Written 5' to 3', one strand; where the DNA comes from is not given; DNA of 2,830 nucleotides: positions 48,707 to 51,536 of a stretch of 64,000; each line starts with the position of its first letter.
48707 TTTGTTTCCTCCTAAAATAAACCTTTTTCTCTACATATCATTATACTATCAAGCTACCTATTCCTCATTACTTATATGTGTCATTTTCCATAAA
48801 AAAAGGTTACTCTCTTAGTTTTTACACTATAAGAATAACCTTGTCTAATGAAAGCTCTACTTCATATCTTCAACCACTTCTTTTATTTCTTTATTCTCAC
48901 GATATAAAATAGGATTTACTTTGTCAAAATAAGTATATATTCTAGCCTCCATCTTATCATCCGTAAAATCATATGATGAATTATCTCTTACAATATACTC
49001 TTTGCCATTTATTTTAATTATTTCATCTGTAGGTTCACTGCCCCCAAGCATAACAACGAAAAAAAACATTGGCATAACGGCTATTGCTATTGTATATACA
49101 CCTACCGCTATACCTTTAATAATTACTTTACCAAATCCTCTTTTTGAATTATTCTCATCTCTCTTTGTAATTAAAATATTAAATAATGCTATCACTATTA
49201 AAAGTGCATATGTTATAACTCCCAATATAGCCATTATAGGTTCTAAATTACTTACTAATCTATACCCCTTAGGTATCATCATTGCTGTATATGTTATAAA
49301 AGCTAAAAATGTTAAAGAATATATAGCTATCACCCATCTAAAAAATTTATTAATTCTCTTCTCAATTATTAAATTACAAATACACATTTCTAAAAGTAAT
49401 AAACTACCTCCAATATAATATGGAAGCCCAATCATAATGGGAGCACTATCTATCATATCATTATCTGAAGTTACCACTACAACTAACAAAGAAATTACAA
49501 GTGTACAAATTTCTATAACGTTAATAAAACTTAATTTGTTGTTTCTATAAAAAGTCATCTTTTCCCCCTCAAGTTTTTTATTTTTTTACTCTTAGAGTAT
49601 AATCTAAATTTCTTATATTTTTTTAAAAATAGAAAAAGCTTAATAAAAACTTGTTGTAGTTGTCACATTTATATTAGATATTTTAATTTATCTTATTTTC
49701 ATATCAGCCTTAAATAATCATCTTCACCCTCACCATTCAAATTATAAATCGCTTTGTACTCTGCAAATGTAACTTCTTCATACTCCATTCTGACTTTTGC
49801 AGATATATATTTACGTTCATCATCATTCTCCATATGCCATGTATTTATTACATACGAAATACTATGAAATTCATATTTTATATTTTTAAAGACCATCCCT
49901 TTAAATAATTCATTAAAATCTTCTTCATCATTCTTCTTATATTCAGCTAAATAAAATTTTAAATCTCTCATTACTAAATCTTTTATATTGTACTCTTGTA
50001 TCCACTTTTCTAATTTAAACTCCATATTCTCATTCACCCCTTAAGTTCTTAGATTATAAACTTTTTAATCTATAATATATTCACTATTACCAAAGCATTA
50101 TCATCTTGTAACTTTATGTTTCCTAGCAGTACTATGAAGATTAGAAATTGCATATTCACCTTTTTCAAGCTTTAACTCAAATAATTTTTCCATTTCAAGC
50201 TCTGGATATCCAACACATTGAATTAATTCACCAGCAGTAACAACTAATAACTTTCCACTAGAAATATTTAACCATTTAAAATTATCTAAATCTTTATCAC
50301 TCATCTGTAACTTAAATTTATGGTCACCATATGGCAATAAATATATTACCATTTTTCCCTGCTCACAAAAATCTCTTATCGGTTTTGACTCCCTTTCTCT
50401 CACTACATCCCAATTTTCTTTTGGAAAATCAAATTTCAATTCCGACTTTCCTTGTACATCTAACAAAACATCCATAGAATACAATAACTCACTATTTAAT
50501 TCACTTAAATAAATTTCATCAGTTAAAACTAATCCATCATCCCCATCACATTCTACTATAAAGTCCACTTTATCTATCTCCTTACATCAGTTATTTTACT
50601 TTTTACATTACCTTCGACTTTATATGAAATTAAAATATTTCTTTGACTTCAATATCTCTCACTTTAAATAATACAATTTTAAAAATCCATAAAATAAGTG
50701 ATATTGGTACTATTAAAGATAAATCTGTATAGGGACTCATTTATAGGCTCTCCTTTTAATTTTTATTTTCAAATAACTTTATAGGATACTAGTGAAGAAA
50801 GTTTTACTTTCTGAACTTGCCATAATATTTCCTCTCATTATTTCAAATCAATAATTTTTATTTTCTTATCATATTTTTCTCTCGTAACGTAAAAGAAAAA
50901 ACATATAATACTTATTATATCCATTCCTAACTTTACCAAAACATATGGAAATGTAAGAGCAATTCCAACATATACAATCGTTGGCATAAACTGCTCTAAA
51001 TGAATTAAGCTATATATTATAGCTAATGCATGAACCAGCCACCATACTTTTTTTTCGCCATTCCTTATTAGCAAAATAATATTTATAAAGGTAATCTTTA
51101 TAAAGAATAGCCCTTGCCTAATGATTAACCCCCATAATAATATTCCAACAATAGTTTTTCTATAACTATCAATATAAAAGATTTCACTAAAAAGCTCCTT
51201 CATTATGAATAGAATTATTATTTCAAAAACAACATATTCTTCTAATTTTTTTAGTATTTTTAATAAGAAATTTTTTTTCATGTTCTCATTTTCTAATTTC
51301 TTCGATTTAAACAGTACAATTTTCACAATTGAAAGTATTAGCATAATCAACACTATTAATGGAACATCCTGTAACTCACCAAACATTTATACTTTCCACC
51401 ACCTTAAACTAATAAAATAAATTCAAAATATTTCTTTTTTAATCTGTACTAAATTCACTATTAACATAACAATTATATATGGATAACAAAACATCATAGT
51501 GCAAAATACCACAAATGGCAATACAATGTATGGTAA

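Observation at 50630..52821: Array of three paralogous small polytopic membrane proteins plus a truncated fourth copy, adjacent to the large secreted protein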

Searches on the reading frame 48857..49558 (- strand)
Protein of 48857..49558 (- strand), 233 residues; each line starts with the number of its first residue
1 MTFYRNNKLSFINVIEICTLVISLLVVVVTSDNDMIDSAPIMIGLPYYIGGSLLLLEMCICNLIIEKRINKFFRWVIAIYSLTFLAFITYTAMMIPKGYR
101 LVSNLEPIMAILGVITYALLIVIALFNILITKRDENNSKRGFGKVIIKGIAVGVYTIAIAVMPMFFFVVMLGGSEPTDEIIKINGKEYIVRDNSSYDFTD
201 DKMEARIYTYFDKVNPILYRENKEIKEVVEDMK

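Call 5: search_protein_families(library=pfam, proteins=[window:48857-49558:-], max_evalue=0.1)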
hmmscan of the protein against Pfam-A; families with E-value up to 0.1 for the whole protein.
window:48857-49558:- (233 aa): 4 families
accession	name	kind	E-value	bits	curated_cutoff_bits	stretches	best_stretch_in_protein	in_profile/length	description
PF19529.4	DUF6057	-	0.0022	17.4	29.8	1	9-133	120-259/569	Family of unknown function (DUF6057)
PF24007.1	DUF7321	-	0.005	17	27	1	41-136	12-103/155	Domain of unknown function (DUF7321)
PF22285.2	DUF6962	-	0.011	16.2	27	1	38-164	59-171/198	Family of unknown function (DUF6962)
PF13858.11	DUF4199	-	0.017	16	32.3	1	84-169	9-90/165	Protein of unknown function (DUF4199)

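Call 12: search_protein_families(library=ncbifam, proteins=[window:48857-49558:-], max_evalue=0.1)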
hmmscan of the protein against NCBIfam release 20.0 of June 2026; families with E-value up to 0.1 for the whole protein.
window:48857-49558:- (233 aa): 1 family
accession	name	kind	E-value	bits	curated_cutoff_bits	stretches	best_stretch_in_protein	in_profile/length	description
NF005165.0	PRK06638.1-5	equivalog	0.058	12.4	192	1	153-181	75-101/282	NADH-quinone oxidoreductase subunit J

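Call 103: search_protein_families(library=padloc, proteins=[window:48857-49558:-], max_evalue=0.01)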
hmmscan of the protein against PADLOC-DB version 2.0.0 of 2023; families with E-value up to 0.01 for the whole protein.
window:48857-49558:- (233 aa): 0 families

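Call 104: search_protein_families(library=phrogs, proteins=[window:48857-49558:-], max_evalue=0.01)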
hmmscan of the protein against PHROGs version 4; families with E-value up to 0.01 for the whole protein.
window:48857-49558:- (233 aa): 0 families

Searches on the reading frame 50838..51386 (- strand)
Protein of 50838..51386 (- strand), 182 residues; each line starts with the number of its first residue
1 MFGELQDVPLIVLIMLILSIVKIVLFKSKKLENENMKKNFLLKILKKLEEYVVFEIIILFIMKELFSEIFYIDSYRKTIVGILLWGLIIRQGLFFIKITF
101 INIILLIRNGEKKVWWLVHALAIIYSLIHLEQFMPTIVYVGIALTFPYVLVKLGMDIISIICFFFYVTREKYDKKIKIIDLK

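Call 5: search_protein_families(library=pfam, proteins=[window:50838-51386:-], max_evalue=0.1)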
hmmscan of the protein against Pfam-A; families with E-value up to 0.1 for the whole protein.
window:50838-51386:- (182 aa): 0 families

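Call 12: search_protein_families(library=ncbifam, proteins=[window:50838-51386:-], max_evalue=0.1)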
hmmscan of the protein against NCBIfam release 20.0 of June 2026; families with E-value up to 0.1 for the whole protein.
window:50838-51386:- (182 aa): 0 families

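Call 103: search_protein_families(library=padloc, proteins=[window:50838-51386:-], max_evalue=0.01)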
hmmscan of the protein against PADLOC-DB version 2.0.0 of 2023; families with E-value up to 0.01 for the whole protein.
window:50838-51386:- (182 aa): 0 families

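Call 104: search_protein_families(library=phrogs, proteins=[window:50838-51386:-], max_evalue=0.01)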
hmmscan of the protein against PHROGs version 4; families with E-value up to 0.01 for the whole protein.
window:50838-51386:- (182 aa): 0 families

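Call 107: find_related_loci(query=window:50838-51386:-, collection=metagenome_contigs, flank=8000)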
Query window:50838-51386:- (182 aa) in metagenome_contigs; peptide patterns used: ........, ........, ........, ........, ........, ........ (x = any residue, [..] = any of these).
324 stretches matched a pattern, but none encodes a relative of the query by tblastn (E <= 1e-3).
